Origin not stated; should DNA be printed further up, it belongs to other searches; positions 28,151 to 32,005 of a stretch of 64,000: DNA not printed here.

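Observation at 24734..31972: The 2412-aa protein looks like a tandem fusion of two copies of the module that forms the 1075-aa protein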

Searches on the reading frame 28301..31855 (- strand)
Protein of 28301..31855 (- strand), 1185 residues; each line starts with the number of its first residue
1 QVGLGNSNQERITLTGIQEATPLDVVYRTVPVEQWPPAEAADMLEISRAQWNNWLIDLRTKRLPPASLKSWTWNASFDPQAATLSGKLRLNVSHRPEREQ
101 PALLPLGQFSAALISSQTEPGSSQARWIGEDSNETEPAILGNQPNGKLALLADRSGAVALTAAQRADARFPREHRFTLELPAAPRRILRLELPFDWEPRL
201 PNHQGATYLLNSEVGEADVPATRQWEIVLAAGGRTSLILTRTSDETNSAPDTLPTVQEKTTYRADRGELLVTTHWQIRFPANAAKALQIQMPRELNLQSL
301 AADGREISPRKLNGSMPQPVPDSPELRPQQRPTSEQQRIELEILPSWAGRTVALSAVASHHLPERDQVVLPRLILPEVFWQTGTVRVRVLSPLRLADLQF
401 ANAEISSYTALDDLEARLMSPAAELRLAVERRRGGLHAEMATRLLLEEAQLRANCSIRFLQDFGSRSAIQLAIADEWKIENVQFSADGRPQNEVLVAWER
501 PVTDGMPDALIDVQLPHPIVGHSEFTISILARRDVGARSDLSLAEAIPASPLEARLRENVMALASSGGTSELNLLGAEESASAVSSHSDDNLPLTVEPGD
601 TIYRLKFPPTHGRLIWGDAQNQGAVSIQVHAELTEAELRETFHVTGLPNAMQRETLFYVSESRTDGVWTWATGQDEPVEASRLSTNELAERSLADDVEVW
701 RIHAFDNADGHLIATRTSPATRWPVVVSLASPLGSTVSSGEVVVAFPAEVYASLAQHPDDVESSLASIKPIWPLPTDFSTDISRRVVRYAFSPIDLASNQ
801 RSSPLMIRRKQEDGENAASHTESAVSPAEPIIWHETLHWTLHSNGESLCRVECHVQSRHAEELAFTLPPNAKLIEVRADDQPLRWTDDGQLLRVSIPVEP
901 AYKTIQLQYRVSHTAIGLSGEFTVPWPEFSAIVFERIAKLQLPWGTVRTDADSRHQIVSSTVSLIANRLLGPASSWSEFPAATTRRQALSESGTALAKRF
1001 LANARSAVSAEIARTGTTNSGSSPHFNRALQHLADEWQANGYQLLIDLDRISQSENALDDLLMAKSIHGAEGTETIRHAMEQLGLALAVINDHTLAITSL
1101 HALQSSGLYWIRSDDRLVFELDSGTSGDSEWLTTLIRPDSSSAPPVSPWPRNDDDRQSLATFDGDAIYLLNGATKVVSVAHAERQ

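Call 38: search_protein_representatives(alignment_id=A3)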
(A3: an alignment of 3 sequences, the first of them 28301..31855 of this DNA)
Query: 3 sequences, 1160 profile positions. Proteins with E-value up to 0.001 (for the whole library): 2512; up to 1e-10: 1911; up to 1e-30: 1185. The best 150 are listed.
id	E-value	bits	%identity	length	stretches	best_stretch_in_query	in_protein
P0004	0.0e+00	1856.8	-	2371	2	1-1160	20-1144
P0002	0.0e+00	1603.7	-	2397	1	1-1160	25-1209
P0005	2.0e-281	953.3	-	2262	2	6-985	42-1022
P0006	1.7e-276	937.0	-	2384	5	13-1156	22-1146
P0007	8.2e-225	765.8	-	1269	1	18-1155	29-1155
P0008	1.6e-218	745.0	-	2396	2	8-1156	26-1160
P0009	4.2e-218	743.6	-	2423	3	12-1152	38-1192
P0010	3.5e-213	727.3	-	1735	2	17-938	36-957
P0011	1.9e-211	721.6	-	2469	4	17-1144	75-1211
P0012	5.1e-211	720.1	-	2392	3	19-1148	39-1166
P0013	2.2e-208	711.4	-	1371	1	14-1089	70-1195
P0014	1.9e-206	705.0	-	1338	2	11-830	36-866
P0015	4.6e-203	693.8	-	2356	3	18-1100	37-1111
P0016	1.4e-202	692.2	-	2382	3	3-1156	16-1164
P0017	1.5e-201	688.8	-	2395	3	43-1066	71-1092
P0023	6.4e-193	660.2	-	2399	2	1-1105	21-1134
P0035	2.8e-189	648.1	-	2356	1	14-1151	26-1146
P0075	1.4e-171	589.5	-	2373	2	12-1155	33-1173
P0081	3.4e-169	581.6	-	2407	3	15-1067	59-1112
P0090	2.0e-165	569.2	-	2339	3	15-1062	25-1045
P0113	4.4e-160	551.4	-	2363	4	12-1151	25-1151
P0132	1.4e-155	536.5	-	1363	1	15-1148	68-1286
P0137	1.5e-153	529.8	-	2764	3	3-649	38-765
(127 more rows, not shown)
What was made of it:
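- On The unnamed planctomycete S + N-C family defined here: The window pair matches the N profile (P0002 is the second-best hit, call 38).
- Tried and rejected: The exhaustive HMMER job was what opened up the family (call 38).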

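Call 41: find_encoding_contigs(protein=P0013, flank=10000, max_places=3)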
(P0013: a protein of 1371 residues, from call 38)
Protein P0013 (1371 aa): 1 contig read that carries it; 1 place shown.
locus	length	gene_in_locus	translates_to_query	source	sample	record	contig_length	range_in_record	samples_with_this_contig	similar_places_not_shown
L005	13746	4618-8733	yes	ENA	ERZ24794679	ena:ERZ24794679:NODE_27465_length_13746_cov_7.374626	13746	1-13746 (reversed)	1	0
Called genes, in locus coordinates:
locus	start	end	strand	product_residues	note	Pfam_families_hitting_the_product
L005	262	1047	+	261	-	PF00459:Inositol_P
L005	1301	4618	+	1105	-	-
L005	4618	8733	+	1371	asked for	-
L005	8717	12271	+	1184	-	-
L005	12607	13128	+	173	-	PF00583:Acetyltransf_1, PF13673:Acetyltransf_10, PF13508:Acetyltransf_7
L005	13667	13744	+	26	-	?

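Call 42: find_encoding_contigs(protein=P0014, flank=10000, max_places=3)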
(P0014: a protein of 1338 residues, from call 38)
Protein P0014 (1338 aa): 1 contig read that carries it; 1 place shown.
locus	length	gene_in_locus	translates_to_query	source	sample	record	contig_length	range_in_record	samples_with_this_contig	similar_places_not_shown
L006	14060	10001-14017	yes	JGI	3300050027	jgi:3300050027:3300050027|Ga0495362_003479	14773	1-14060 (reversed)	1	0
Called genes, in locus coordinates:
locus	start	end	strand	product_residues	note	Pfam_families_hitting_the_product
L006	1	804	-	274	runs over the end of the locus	PF00588:SpoU_methylase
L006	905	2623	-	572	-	-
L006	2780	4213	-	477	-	PF02614:UxaC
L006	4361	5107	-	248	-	-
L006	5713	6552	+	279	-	PF00459:Inositol_P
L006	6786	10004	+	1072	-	-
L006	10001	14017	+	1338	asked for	-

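Call 54: find_related_loci(query=A5, collection=metagenome_contigs, flank=10000)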
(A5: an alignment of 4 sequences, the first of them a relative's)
Query A5 (2392 aa) in metagenome_contigs; peptide patterns used: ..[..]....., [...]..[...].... (x = any residue, [..] = any of these).
600 stretches matched a pattern (row limit reached: there are more); 64 encode a relative of the query (tblastn E <= 1e-3); 62 distinct loci.
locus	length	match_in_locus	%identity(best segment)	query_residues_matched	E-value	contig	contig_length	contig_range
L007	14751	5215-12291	46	9-2379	0e+0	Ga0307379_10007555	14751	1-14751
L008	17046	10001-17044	43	7-2352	0e+0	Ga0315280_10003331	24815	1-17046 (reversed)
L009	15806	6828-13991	41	43-2390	0e+0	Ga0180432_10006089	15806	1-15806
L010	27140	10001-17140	42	1-2372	0e+0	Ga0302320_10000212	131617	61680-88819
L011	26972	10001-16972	42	42-2380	0e+0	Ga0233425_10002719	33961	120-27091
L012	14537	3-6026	42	367-2366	0e+0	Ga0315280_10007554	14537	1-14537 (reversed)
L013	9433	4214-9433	43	30-1768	0e+0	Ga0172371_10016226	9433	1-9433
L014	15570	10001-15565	42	9-1806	0e+0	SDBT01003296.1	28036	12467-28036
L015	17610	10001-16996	36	44-2384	0e+0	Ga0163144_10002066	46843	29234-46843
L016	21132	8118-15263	40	7-2391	0e+0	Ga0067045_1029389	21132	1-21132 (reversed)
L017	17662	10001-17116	33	8-2366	0e+0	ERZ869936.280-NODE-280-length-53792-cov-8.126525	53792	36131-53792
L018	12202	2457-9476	33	43-2378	0e+0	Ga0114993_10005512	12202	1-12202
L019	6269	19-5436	37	658-2392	0e+0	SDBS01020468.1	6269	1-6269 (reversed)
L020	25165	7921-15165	47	26-2391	0e+0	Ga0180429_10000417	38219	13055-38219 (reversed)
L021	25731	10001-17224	45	10-2380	0e+0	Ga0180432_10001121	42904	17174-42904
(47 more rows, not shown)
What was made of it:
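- Tried and rejected: I used four typical big proteins instead (call 54).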

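Call 59: search_protein_families(library=pfam, alignment_id=A5, max_evalue=0.1)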
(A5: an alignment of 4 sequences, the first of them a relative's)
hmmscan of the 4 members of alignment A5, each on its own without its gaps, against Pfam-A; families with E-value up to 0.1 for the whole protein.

A. member 1, P0012 (2392 aa): 0 families

B. families by the number of members that match (of 4 scanned): 0 families

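Call 82: search_protein_families(library=ncbifam, proteins=[L010:17591-18112:+, L010:18130-18975:+], max_evalue=0.001)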
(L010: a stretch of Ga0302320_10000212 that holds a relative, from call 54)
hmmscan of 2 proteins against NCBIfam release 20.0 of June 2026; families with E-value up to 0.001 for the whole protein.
L010:17591-18112:+ (173 aa): 16 families
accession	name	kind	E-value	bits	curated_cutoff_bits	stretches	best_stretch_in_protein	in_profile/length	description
TIGR01575.1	rimI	equivalog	3.2e-32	111.5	86.4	1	20-150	1-132/132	ribosomal protein S18-alanine N-acetyltransferase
NF007025.1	PRK09491.1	equivalog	2.9e-20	72.7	173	1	13-150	3-141/145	ribosomal protein S18-alanine N-acetyltransferase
TIGR03448.1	mycothiol_MshD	equivalog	5.9e-12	45.5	163.1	2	55-134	206-289/294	mycothiol synthase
NF002959.0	PRK03624.1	equivalog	6.2e-10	39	124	1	13-132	9-131/147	GNAT family acetyltransferase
NF007853.0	PRK10562.1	equivalog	6.2e-07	29.7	125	1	48-155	46-143/146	N-acetyltransferase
NF040501.1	resist_ArsN2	equivalog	3.5e-06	26.7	125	1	53-134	27-105/133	arsenic resistance N-acetyltransferase ArsN2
NF007807.0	PRK10514.1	equivalog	3.7e-06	26.9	134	1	51-142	52-132/147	acetyltransferase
NF040503.1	resist_ArsN1a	equivalog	1.4e-05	24.9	170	1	47-138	43-141/159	arsinothricin resistance N-acetyltransferase ArsN1 family A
NF033083.0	AAC_3_I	equivalog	1.5e-05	25.2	200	1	39-105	36-109/145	AAC(3)-I family aminoglycoside N-acetyltransferase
NF000507.1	AAC_6p_Ie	exception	0.0001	22.3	450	1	33-161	51-186/201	aminoglycoside N-acetyltransferase AAC(6')-Ie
NF005840.0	PRK07757.1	equivalog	0.00013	21.9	154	1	53-134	45-122/153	N-acetyltransferase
NF005921.0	PRK07922.1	equivalog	0.0002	21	180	1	54-134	50-127/170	amino-acid N-acetyltransferase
NF000360.1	sat4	exception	0.00032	20.8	380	1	58-142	80-165/180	streptothricin N-acetyltransferase Sat4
TIGR03103.1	trio_acet_GNAT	equivalog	0.00067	18.3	569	1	77-136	159-218/547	N-acetylglutaminylglutamine synthetase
NF007527.0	PRK10140.1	equivalog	0.00078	19.3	236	1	43-135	43-141/162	N-acetyltransferase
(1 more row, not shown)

L010:18130-18975:+ (281 aa): 4 families
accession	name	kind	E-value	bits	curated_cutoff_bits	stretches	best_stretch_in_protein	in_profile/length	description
NF006386.0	PRK08633.1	equivalog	1.4e-23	82.6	1221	1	50-226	393-564/1147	acyl-[ACP]--phospholipid O-acyltransferase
TIGR00530.1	AGP_acyltrn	subfamily_domain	4.2e-18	65.3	102.95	1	86-206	7-128/130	1-acylglycerol-3-phosphate O-acyltransferase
NF005291.0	PRK06814.1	equivalog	3.4e-12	45.1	1349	1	42-211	400-567/1140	acyl-[ACP]--phospholipid O-acyltransferase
NF005959.0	PRK08043.1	equivalog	9.5e-07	27.4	886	1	76-212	9-142/719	bifunctional acyl-ACP--phospholipid O-acyltransferase/long-chain-fatty-acid--ACP ligase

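Call 91: list_cluster_members(proteins=[P0005, P0006, P0008, P0009, P0011, P0012, P0015, P0016, P0090, P0081])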
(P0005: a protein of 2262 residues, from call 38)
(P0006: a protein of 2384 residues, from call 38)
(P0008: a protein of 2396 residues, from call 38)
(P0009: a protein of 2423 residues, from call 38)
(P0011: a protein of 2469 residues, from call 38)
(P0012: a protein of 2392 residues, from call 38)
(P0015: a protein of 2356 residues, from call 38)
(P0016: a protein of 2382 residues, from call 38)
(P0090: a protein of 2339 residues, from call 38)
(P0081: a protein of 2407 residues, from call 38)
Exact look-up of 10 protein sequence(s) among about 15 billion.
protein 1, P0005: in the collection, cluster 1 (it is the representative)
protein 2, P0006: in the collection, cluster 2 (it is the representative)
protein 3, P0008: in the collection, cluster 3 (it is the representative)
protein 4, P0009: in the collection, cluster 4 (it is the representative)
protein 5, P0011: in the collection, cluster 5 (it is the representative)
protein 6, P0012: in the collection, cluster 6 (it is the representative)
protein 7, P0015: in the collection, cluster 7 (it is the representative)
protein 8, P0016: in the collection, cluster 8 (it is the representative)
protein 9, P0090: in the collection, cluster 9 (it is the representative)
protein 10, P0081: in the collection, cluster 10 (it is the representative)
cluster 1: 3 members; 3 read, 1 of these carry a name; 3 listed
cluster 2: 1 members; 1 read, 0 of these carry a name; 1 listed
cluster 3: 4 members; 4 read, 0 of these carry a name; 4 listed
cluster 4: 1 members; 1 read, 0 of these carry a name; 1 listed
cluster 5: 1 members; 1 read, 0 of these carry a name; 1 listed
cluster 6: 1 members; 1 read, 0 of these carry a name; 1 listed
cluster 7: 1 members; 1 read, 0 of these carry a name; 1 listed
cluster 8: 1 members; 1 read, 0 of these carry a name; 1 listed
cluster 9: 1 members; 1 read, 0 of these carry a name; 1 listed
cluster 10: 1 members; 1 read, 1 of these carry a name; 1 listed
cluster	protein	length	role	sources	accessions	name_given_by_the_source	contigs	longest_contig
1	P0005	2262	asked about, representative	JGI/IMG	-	hypothetical protein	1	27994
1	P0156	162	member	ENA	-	-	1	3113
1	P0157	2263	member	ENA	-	-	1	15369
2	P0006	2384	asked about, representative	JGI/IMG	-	-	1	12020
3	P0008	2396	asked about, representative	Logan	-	-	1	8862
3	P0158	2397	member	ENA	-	-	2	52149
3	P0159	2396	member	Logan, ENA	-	-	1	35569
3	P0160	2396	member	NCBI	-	-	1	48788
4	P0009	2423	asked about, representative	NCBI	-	-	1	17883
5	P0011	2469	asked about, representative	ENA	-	-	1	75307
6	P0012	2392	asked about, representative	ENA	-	-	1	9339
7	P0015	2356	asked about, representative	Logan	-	-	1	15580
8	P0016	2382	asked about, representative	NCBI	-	-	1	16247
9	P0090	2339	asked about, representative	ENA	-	-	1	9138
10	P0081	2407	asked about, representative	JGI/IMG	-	hypothetical protein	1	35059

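Call 94: search_protein_families(library=ncbifam, proteins=[P0012, P0023, L010:6621-10001:+, L020:4430-7834:+], max_evalue=0.1)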
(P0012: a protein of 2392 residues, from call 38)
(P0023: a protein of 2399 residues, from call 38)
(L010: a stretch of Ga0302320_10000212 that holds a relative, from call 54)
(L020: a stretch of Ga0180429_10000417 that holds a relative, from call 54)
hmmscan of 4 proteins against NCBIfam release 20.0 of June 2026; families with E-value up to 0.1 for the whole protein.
P0012 (2392 aa): 0 families

P0023 (2399 aa): 0 families

L010:6621-10001:+ (1127 aa): 0 families

L020:4430-7834:+ (1135 aa): 0 families

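Call 106: predict_structure(alignment_id=A8)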
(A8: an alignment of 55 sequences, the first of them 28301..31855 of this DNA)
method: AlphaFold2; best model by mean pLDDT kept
length: 1185 residues; sequences in the alignment: 55
mean_pLDDT: 74.4   pTM: 0.42
mean pLDDT of the five models: 74.4, 73.1, 72.4, 72.1, 70.8
residues with pLDDT >= 90: 325; 70-90: 458; 50-70: 193; < 50: 209
segments of 3 or more residues with pLDDT < 50: 1-30, 34-37, 39-47, 58-61, 214-217, 245-251, 312-333, 501-504, 760-768, 812-827, 950-985, 1017-1023, 1101-1106, 1137-1146, 1151-1185
pLDDT, mean of each block of 10 residues (from residue 1): 32 32 37 49 48 52 78 95 94 82 89 72 76 83 89 93 90 87 91 91 80 53 89 81 49 83 89 90 78 90 80 43 42 68 77 84 72 90 93 87 86 91 89 83 92 95 85 91 88 61 58 85 90 82 92 91 83 79 69 83 79 75 78 92 80 79 87 89 91 87 81 93 88 79 86 57 47 67 80 80 76 43 49 89 90 84 91 93 88 83 92 78 87 82 67 35 41 42 54 83 87 63 62 84 78 65 69 82 77 68 54 58 65 55 48 34 34 31 30
secondary structure, 60 per line:
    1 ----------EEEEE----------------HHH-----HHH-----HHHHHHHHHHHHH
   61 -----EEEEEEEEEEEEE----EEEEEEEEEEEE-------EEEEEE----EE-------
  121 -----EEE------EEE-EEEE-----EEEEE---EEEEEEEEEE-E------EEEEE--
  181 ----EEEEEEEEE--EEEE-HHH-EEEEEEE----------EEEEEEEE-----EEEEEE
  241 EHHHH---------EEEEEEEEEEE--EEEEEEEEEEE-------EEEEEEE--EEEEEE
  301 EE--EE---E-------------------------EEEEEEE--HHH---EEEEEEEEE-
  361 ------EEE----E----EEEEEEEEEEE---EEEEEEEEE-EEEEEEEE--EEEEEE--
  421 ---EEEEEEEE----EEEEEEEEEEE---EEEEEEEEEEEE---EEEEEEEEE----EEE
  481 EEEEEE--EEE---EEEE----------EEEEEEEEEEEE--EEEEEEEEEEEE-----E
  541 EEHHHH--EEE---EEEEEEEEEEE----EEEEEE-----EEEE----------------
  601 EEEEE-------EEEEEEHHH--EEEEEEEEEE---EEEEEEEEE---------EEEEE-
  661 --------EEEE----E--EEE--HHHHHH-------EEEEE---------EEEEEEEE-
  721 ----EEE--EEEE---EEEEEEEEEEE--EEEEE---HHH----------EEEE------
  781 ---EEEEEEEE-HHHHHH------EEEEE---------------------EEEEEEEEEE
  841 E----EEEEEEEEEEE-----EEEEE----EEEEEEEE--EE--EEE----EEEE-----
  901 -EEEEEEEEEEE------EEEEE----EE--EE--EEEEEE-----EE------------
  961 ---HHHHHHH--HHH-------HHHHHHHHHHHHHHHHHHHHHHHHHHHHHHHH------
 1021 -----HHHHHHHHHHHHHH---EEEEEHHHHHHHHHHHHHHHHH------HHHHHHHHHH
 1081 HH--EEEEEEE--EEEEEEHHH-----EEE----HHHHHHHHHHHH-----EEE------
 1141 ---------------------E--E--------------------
elements in order (helices of 4 or more, strands of 3 or more residues): E11-15 H48-60 E66-78 E83-94 E102-107 E126-128 E135-137 E139-142 E148-152 E156-165 E174-178 E185-193 E196-199 E205-211 E222-229 E235-241 H242-245 E255-265 E268-278 E286-292 E295-302 E336-342 E351-359 E367-369 E379-389 E393-401 E403-410 E413-418 E424-431 E436-446 E450-461 E465-473 E478-486 E489-491 E495-498 E509-520 E523-534 E540-542 H543-546 E549-551 E555-565 E570-575 E581-584 E601-605 E613-618 E624-633 E637-645 E655-659 E669-672 E680-682 H685-690 E698-702 E712-719 E725-727 E730-733 E737-747 E750-754 E771-774 E784-791 H793-798 E805-809 E831-841 E846-856 E862-866 E871-878 E885-887 E892-895 E902-912 E919-923 E936-941 H964-970 H983-1014 H1026-1039 E1043-1047 H1048-1064 H1071-1082 E1085-1091 E1094-1099 E1108-1110 H1115-1126 E1132-1134
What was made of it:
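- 29030..31777 (-): N-module conserved core (aa about 66-981): small alpha/beta start, then an array of large beta-sandwiches. This is the region collinear with C and S. AlphaFold2 model is all-beta over model residues 66-941, pLDDT 74 (call 106).
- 28454..28966 (-): N-specific alpha/beta insertion (aa about 1003-1173), absent from S and replaced by a shorter helical segment in C. Model helices and strands at 964-1134 (call 106).
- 28310..28360 (-): N pre-membrane segment AIYLLNG...VVSVAH. This region has low confidence in the N model (pLDDT <50 for model residues 1151-1185, call 106).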
